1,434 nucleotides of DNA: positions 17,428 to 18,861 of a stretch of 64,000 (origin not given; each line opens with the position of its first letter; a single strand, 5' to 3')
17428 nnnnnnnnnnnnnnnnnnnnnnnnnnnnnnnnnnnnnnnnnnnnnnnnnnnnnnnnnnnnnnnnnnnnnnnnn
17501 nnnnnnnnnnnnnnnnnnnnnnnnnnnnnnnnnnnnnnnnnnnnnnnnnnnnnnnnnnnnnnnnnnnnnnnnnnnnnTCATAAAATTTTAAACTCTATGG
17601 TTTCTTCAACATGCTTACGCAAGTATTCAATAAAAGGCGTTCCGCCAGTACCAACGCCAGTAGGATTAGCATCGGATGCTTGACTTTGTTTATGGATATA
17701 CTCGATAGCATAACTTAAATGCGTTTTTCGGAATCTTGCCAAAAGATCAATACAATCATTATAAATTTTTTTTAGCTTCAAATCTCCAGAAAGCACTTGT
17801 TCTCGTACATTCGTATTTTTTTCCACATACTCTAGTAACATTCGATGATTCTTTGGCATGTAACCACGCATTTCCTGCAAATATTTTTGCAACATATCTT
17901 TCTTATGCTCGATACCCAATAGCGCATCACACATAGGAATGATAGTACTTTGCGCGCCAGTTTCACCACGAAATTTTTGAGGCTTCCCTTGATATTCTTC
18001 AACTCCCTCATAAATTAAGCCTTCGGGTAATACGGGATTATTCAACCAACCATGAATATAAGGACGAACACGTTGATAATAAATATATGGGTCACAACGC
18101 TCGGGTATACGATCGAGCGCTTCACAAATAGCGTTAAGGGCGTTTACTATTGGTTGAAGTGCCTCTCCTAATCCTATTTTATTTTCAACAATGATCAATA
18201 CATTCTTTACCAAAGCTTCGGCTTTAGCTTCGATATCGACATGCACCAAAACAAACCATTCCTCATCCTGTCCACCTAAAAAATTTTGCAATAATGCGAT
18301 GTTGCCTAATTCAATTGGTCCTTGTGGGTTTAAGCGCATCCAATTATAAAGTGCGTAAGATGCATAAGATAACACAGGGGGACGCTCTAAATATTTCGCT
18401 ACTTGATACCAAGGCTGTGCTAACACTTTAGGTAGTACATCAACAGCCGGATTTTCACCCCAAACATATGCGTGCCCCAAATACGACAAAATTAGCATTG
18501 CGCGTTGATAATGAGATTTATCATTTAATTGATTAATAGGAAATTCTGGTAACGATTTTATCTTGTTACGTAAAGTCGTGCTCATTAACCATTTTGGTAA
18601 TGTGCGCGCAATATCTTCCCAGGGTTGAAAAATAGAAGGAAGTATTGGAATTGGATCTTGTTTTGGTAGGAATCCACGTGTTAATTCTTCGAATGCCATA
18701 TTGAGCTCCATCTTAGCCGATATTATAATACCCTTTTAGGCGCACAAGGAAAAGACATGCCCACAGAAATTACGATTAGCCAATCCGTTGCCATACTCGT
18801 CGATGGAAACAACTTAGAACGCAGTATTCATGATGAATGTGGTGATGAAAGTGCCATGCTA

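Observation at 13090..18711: Five-gene operon coupling an indoleamine 2,3-dioxygenase homologue to two amino-acid transporters and a secreted acid-sphingomyelinase-like phosphoesterase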

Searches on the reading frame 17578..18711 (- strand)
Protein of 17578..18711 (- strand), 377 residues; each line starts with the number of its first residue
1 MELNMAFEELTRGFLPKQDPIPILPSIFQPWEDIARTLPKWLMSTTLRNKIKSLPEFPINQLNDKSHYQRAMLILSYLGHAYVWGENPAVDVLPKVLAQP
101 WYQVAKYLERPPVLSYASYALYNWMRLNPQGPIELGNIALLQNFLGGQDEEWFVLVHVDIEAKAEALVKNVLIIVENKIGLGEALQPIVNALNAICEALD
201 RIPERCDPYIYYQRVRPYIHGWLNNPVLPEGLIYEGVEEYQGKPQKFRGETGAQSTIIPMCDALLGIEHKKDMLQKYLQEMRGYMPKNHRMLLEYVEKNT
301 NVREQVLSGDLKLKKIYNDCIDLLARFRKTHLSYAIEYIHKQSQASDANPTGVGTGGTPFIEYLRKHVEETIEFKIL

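Call 3: search_protein_families(library=pfam, proteins=[window:17578-18711:-], max_evalue=0.01)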
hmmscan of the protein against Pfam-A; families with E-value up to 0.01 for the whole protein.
window:17578-18711:- (377 aa): 2 families
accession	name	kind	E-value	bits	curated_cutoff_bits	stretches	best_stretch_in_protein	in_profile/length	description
PF01231.23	IDO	-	1.1e-96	324.6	26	1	11-372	10-410/412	Indoleamine 2,3-dioxygenase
PF05150.18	Legionella_OMP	-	0.0054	16.2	25.4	1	249-305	207-262/281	Legionella pneumophila major outer membrane protein precursor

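Call 4: search_protein_families(library=ncbifam, proteins=[window:17578-18711:-], max_evalue=0.01)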
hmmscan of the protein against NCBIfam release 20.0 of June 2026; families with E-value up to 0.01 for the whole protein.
window:17578-18711:- (377 aa): 0 families

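Call 5: search_solved_structures(query=window:17578-18711:-, show_alignments=2)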
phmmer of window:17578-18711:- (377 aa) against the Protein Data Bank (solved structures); distinct sequences matched with E-value up to 0.001: 25.
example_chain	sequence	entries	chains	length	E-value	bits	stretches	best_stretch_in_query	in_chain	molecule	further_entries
21ok_A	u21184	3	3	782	3.1e-56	194.2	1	13-373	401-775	DNA polymerase I,Indoleamine 2,3-dioxygenase 2 | Maltose/maltodextrin-binding periplasmic protein,Indoleamine 2,3-dioxygenase 2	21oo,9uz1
21om_A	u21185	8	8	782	1.5e-55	191.9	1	13-373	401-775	DNA polymerase I,Indoleamine 2,3-dioxygenase 2 | Maltose/maltodextrin-binding periplasmic protein,Indoleamine 2,3-dioxygenase 2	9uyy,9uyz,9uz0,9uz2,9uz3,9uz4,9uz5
6cxu_A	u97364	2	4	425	8.9e-54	186.1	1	19-373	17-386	Indoleamine 2,3-dioxygenase 1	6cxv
4u74_A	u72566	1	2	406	9.7e-53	182.6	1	19-373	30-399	Indoleamine 2,3-dioxygenase 1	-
7e0u_A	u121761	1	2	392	1.1e-52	182.5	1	19-373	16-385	Indoleamine 2,3-dioxygenase 1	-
6pu7_A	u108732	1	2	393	1.2e-52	182.4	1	19-373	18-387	Indoleamine 2,3-dioxygenase 1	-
6f0a_A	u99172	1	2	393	1.2e-52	182.4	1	19-373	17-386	Indoleamine 2,3-dioxygenase 1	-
7e0o_A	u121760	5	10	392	1.2e-52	182.4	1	19-373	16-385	Indoleamine 2,3-dioxygenase 1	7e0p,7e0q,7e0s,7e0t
6azw_A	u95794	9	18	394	1.2e-52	182.4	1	19-373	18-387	Indoleamine 2,3-dioxygenase 1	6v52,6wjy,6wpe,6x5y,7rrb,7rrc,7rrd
5whr_A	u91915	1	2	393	1.2e-52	182.3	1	19-373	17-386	Indoleamine 2,3-dioxygenase 1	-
6azu_A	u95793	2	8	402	1.3e-52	182.3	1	19-373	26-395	Indoleamine 2,3-dioxygenase 1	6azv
5ek2_A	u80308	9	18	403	1.3e-52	182.2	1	19-373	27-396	Indoleamine 2,3-dioxygenase 1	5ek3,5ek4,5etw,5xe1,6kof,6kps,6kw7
2d0t_A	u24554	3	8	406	1.3e-52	182.2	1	19-373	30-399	Indoleamine 2,3-dioxygenase | Indoleamine 2,3-dioxygenase 1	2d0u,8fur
8abx_A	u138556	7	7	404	1.3e-52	182.2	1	19-373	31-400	Indoleamine 2,3-dioxygenase 1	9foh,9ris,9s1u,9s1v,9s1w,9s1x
7b1o_A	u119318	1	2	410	1.4e-52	182.2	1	19-373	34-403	Indoleamine 2,3-dioxygenase 1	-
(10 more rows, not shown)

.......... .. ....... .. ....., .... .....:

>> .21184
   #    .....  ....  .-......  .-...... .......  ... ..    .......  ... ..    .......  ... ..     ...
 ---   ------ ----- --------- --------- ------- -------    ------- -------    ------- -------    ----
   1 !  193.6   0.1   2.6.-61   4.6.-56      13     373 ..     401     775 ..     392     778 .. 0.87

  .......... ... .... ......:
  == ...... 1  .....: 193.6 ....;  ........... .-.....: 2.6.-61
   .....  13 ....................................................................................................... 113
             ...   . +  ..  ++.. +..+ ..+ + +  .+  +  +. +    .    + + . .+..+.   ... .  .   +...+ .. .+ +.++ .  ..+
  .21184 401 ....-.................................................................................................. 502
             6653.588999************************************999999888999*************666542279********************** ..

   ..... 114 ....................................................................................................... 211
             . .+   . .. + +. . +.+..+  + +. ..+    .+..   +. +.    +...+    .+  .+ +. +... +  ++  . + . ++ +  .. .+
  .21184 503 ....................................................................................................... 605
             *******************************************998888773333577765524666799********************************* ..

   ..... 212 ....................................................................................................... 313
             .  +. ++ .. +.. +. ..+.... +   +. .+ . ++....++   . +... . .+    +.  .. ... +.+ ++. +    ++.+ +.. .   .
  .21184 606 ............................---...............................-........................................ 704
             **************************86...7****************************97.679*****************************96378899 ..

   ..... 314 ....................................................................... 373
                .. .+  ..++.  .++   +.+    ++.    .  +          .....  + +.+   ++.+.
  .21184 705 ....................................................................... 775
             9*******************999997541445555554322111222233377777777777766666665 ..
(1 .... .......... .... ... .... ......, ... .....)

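Call 7: find_homologous_proteins(query=window:17578-18711:-)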
Query window:17578-18711:- (377 aa): 7568 proteins with E <= 0.001 among 8000 candidates; the best 120 are listed.
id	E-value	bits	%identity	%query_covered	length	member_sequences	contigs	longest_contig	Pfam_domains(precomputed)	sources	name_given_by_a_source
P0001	8.7e-255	863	100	99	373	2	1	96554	PF01231.24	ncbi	ncbi:MAG: hypothetical protein ACE365_01730 [Gammaproteobacteria bacterium]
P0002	4.5e-147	508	61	97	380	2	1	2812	PF01231.24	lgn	-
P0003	7.9e-143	494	60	98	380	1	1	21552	PF01231.24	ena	-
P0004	2.2e-142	493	58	98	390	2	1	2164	PF01231.24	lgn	-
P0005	3.5e-141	489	58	98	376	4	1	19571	PF01231.24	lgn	-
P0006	1.9e-140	486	56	96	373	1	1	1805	PF01231.24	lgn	-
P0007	2.5e-140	486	60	97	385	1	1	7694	PF01231.24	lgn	-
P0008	3.6e-140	485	57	99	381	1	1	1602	PF01231.24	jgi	jgi:indoleamine 2,3-dioxygenase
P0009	4.1e-140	485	57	99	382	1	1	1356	PF01231.24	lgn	-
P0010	5.5e-140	485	59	99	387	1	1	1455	PF01231.24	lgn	-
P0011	1.3e-139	483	58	96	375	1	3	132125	PF01231.24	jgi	jgi:indoleamine 2,3-dioxygenase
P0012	1.5e-139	483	58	97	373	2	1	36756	PF01231.24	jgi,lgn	-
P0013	2.0e-139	483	59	96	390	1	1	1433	PF01231.24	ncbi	-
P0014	2.1e-139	483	58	96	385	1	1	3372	PF01231.24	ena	-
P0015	2.1e-139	483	58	97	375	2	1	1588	PF01231.24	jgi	jgi:indoleamine 2,3-dioxygenase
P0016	2.5e-139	483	58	97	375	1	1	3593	PF08933.17,PF01231.24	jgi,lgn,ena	-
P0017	2.6e-139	483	57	97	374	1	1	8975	PF01231.24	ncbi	-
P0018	2.9e-139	482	58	98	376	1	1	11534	PF01231.24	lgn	-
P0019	2.9e-139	482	60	98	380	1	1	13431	PF01231.24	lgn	-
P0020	4.1e-139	482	57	97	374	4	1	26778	PF01231.24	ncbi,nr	ncbi:MAG: hypothetical protein SFW07_03400 [Gammaproteobacteria bacterium]|nr:hypothetical protein [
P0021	5.1e-139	482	59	98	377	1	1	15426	PF01231.24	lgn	-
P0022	1.1e-138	480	59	98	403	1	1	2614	PF01231.24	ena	-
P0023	1.2e-138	480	58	97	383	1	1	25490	PF08933.17,PF01231.24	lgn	-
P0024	1.2e-138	480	58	97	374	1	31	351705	PF01231.24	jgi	jgi:indoleamine 2,3-dioxygenase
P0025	1.3e-138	480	56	97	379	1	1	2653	PF01231.24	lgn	-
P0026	1.4e-138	480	57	97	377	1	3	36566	PF01231.24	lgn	-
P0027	1.5e-138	480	59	95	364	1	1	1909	PF01231.24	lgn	-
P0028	1.6e-138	480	59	97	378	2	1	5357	PF01231.24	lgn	-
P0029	2.8e-138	479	58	98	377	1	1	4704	PF01231.24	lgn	-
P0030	3.3e-138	479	59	98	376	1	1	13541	PF01231.24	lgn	-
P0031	5.3e-138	478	57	96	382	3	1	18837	PF01231.24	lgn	-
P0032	5.4e-138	478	58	96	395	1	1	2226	PF01231.24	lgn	-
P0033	6.0e-138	478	58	97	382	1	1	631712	PF01231.24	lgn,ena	-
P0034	6.4e-138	478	59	97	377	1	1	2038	PF01231.24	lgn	-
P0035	7.7e-138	478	57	97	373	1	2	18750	PF01231.24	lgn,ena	-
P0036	9.1e-138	477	57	97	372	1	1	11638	PF01231.24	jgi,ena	-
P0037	1.3e-137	477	57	96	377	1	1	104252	PF01231.24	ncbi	-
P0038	1.4e-137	477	59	97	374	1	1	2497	PF01231.24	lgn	-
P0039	2.2e-137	476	57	98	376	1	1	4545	PF01231.24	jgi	-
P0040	2.5e-137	476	58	96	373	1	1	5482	PF01231.24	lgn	-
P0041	2.6e-137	476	57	97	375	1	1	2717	PF01231.24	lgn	-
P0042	2.7e-137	476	58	96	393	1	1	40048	PF01231.24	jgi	-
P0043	3.5e-137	475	57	97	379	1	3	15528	PF01231.24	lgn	-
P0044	3.5e-137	475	59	98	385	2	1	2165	PF01231.24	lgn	-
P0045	4.3e-137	475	57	96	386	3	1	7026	PF01231.24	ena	-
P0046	6.7e-137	475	57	98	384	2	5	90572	PF01231.24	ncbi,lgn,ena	-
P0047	7.3e-137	474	60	98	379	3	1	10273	PF01231.24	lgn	-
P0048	1.6e-136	473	58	96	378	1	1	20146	PF01231.24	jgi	-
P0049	1.6e-136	473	60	95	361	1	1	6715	PF01231.24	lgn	-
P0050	2.1e-136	473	56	97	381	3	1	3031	PF01231.24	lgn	-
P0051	2.5e-136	473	59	96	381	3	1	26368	PF01231.24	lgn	-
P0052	4.6e-136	472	57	97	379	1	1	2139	PF01231.24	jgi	jgi:indoleamine 2,3-dioxygenase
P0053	5.1e-136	472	58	97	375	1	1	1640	PF01231.24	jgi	jgi:indoleamine 2,3-dioxygenase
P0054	5.9e-136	471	56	97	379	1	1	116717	PF01231.24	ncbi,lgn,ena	-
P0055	6.3e-136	471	57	97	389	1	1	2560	PF01231.24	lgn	-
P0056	9.0e-136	471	56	96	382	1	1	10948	PF01231.24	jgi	-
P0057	1.4e-135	470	55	97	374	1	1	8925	PF01231.24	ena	-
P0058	1.8e-135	470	56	97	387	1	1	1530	PF01231.24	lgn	-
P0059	1.8e-135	470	57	96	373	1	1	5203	PF01231.24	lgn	-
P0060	2.0e-135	470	57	98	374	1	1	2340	PF01231.24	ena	-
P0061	2.1e-135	470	59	97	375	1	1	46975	PF01231.24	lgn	-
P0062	2.8e-135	469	57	97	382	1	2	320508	PF01231.24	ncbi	-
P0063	3.7e-135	469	56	98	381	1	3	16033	PF01231.24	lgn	-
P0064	3.9e-135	469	58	97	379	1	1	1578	PF01231.24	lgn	-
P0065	4.0e-135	469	57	96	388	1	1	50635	PF01231.24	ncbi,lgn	-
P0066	5.4e-135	468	58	96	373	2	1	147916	PF01231.24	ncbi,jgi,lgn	-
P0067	6.4e-135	468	59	97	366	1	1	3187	PF01231.24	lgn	-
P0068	6.5e-135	468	57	97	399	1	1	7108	PF01231.24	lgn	-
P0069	7.1e-135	468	57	97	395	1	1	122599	PF01231.24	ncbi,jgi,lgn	-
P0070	8.1e-135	468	57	97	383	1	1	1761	PF01231.24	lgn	-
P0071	8.2e-135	468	57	96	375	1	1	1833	PF01231.24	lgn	-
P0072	8.5e-135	468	56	97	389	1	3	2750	PF01231.24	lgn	-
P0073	8.9e-135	468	55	97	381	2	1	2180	PF01231.24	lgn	-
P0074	9.0e-135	468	56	96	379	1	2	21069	PF01231.24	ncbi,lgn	-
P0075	1.2e-134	467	56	97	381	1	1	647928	PF01231.24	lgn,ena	-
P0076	1.3e-134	467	57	96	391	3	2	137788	PF01231.24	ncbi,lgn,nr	ncbi:MAG: hypothetical protein GTN81_14435 [Proteobacteria bacterium]|nr:hypothetical protein [Pseud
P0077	1.4e-134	467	58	97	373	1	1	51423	PF01231.24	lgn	-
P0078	1.7e-134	467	57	96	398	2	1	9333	PF01231.24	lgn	-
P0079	1.8e-134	467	57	97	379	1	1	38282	PF01231.24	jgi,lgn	-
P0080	1.8e-134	467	59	97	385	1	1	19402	PF01231.24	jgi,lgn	-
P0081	1.9e-134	466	58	98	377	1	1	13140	PF01231.24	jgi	jgi:indoleamine 2,3-dioxygenase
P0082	2.3e-134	466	57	98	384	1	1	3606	PF01231.24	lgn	-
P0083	2.4e-134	466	57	98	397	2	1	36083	PF01231.24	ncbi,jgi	-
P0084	3.4e-134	466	56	97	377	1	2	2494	PF01231.24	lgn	-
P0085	5.3e-134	465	56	98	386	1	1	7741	PF01231.24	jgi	jgi:indoleamine 2,3-dioxygenase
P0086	6.8e-134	465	57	97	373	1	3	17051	PF01231.24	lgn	-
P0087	8.3e-134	464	56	98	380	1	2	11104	PF01231.24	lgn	-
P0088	1.1e-133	464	56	98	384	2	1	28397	PF01231.24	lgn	-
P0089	1.3e-133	464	58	96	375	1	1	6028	PF01231.24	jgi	jgi:indoleamine 2,3-dioxygenase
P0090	1.4e-133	464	58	96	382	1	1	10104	PF01231.24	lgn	-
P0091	1.6e-133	463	57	97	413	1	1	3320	PF01231.24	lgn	-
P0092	1.7e-133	463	57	98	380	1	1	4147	PF01231.24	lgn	-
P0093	1.8e-133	463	56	97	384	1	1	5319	PF01231.24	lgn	-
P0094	2.0e-133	463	56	97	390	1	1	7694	PF01231.24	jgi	jgi:indoleamine 2,3-dioxygenase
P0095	2.5e-133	463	57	97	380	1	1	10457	PF01231.24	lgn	-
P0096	2.5e-133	463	57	96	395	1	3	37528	PF01231.24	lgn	-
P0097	2.6e-133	463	56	97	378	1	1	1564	PF01231.24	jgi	-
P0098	2.8e-133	463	56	98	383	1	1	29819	PF01231.24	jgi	-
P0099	3.0e-133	463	57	97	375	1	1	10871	PF01231.24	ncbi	-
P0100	3.0e-133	463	56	98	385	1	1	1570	PF01231.24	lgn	-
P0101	3.7e-133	462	55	97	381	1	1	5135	PF01231.24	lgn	-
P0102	4.1e-133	462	54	97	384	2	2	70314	PF01231.24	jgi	-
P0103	4.1e-133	462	56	96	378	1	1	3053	PF01231.24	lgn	-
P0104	4.4e-133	462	56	97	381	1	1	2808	PF01231.24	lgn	-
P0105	4.7e-133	462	55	98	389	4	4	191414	PF01231.24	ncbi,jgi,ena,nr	ncbi:MAG: hypothetical protein A3E81_02150 [Gammaproteobacteria bacterium RIFCSPHIGHO2_12_FULL_36_30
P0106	5.0e-133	462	57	98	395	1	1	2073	PF01231.24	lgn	-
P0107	5.3e-133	462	55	96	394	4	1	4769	PF01231.24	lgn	-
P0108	5.6e-133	462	54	99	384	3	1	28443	PF01231.24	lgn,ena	-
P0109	5.8e-133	462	56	96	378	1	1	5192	PF01231.24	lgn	-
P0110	6.2e-133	462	56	98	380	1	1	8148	PF01231.24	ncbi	-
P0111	6.7e-133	461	57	96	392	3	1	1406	PF01231.24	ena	-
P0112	7.7e-133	461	56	97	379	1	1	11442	PF01231.24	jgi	jgi:indoleamine 2,3-dioxygenase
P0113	8.0e-133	461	57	96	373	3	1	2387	PF01231.24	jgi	jgi:indoleamine 2,3-dioxygenase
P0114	8.1e-133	461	56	98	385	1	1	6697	PF01231.24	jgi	jgi:indoleamine 2,3-dioxygenase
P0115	9.1e-133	461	57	96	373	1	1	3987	PF01231.24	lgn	-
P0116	9.5e-133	461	56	97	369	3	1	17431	PF01231.24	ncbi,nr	ncbi:MAG: hypothetical protein JSS12_01495 [Verrucomicrobia bacterium]|nr:hypothetical protein [Verr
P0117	9.8e-133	461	55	97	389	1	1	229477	PF01231.24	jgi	-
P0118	1.1e-132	461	55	97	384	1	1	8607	PF01231.24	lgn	-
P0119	1.3e-132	461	57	96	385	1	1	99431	PF01231.24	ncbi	-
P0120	1.4e-132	460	57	97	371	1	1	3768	PF01231.24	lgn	-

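Call 8: find_related_loci(query=window:17578-18711:-, collection=genome_contigs, flank=8000)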
Query window:17578-18711:- (377 aa) in genome_contigs; peptide patterns used: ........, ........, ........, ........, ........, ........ (x = any residue, [..] = any of these).
218 stretches matched a pattern; 187 encode a relative of the query (tblastn E <= 1e-3); the best 80 are kept; 80 distinct loci.
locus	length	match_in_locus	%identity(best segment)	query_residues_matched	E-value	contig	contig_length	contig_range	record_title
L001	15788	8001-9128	57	9-376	4e-141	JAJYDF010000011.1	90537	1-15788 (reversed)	MAG: Proteobacteria bacterium isolate BP9.bin86 NODE_334_length_90537_cov_2.016447, whole genome shotgun sequence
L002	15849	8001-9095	56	14-374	5e-138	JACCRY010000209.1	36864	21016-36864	MAG: Parachlamydiaceae bacterium isolate MGR_bin34 SD2897-2912_k127_8725894, whole genome shotgun sequence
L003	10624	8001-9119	56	12-376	7e-133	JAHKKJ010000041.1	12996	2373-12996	MAG: Deltaproteobacteria bacterium isolate CR_Sed_300A_bin.10 scaffold_101, whole genome shotgun sequence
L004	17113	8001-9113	56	12-376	3e-132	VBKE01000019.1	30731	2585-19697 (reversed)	MAG: Deltaproteobacteria bacterium isolate DP_1 14_1009_09_30cm_scaffold_560, whole genome shotgun sequence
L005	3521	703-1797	53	13-371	2e-136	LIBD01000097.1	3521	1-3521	MAG: Actinobacteria bacterium BACL4 MAG-120820-bin23 contig00838.1_120820-bin23, whole genome shotgun sequence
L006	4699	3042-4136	53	13-371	8e-134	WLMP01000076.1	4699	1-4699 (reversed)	MAG: Actinomycetota bacterium isolate UFOp-RH-20apr16-308 RH-20apr16-308-c76, whole genome shotgun sequence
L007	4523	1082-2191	55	12-373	1e-133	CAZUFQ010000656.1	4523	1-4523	MAG TPA_asm: uncultured Enterobacteriaceae bacterium isolate binchicken_co185_61 genome assembly, contig: NODE_44442_len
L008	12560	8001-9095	54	13-371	1e-131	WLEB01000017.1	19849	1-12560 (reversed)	MAG: Actinomycetota bacterium isolate UFOp-RE-18aug17-208 RE-18aug17-208-c17, whole genome shotgun sequence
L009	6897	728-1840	53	11-373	4e-131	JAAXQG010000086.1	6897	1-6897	MAG: Desulfuromonadales bacterium isolate MAG-BB-08 scaffold_1564, whole genome shotgun sequence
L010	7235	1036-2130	53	13-371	4e-131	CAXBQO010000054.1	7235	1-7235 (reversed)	MAG TPA_asm: uncultured bacterium isolate SRR1790646_binner13_Refined_13 genome assembly, contig: ERZ2944730.560, whole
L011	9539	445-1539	53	13-371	3e-131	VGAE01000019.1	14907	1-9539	MAG: Actinomycetota bacterium isolate M_surface_9_m1_009 M_surface_9_m1_009_Ga0194116_10004937, whole genome shotgun seq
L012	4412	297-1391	54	13-371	3e-133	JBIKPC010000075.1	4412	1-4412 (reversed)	MAG: Candidatus Planktophila sp. isolate ME2015-03-07_3300042541_group6_bin224 Rohwer_bin303_scaffold_9310_c1, whole gen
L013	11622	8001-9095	53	13-371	3e-131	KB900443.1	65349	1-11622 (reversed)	actinobacterium SCGC AAA278-I18 genomic scaffold A278I18DRAFT_NODE-unique_7_len_65349.7, whole genome shotgun sequence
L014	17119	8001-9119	54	12-376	8e-130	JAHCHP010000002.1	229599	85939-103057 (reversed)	MAG: Fimbriimonadia bacterium isolate TGS_ARM5 ARM5_2, whole genome shotgun sequence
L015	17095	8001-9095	53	13-371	8e-130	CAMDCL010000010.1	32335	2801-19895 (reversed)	MAG: Bifidobacterium breve isolate MiE-14oct19-209 genome assembly, contig: MiE-14oct19-C1524, whole genome shotgun sequ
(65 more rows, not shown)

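Call 11: find_encoding_contigs(protein=P0003, flank=8000, max_places=3)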
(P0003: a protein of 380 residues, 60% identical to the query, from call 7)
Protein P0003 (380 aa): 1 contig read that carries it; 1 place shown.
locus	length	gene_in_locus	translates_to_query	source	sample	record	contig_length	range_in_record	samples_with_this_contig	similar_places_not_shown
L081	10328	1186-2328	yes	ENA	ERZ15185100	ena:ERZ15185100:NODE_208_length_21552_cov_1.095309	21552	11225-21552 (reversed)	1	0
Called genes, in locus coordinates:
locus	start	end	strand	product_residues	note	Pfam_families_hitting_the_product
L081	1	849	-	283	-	?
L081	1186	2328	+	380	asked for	PF01231:IDO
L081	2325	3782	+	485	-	PF02321:OEP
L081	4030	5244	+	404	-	PF25984:BSH_YknX (faint), PF25990:Beta-barrel_YknX (weak)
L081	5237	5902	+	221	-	PF00005:ABC_tran, PF13304:AAA_21 (faint), PF02463:SMC_N (weak)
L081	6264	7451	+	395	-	PF12704:MacB_PCD, PF02687:FtsX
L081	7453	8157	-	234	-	-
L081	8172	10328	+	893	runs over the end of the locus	PF02739:5_3_exonuc_N, PF01367:5_3_exonuc, PF01612:DNA_pol_A_exo1, PF22619:DNA_polI_exo1, PF00476:DNA_pol_A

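Call 12: find_encoding_contigs(protein=P0005, flank=8000, max_places=3)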
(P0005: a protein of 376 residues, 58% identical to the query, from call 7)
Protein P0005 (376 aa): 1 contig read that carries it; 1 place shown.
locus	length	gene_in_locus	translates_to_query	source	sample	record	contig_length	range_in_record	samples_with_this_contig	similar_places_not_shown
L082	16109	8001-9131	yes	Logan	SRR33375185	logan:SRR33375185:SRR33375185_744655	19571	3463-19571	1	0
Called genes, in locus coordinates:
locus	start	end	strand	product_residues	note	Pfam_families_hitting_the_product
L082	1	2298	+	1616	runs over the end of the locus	PF00501:AMP-binding, PF00975:Thioesterase, PF05729:NACHT, PF25199:nSTAND_NTPase5 (faint)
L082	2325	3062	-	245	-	PF02535:Zip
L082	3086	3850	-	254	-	PF00215:OMPdecase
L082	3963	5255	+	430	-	PF02812:ELFV_dehydrog_N, PF00208:ELFV_dehydrog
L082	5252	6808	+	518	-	PF00342:PGI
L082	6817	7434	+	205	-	PF09523:DUF2390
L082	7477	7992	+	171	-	PF00691:OmpA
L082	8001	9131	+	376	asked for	PF01231:IDO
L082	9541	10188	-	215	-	PF02661:Fic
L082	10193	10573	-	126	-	-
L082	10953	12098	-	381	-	PF13173:AAA_14, PF13635:DUF4143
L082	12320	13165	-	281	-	PF00797:Acetyltransf_2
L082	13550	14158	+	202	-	PF00376:MerR, PF13411:MerR_1, PF00239:Resolvase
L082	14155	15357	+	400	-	PF12323:HTH_OrfB_IS605, PF01385:OrfB_IS605, PF07282:Cas12f1-like_TNB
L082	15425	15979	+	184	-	PF11393:T4BSS_DotI_IcmL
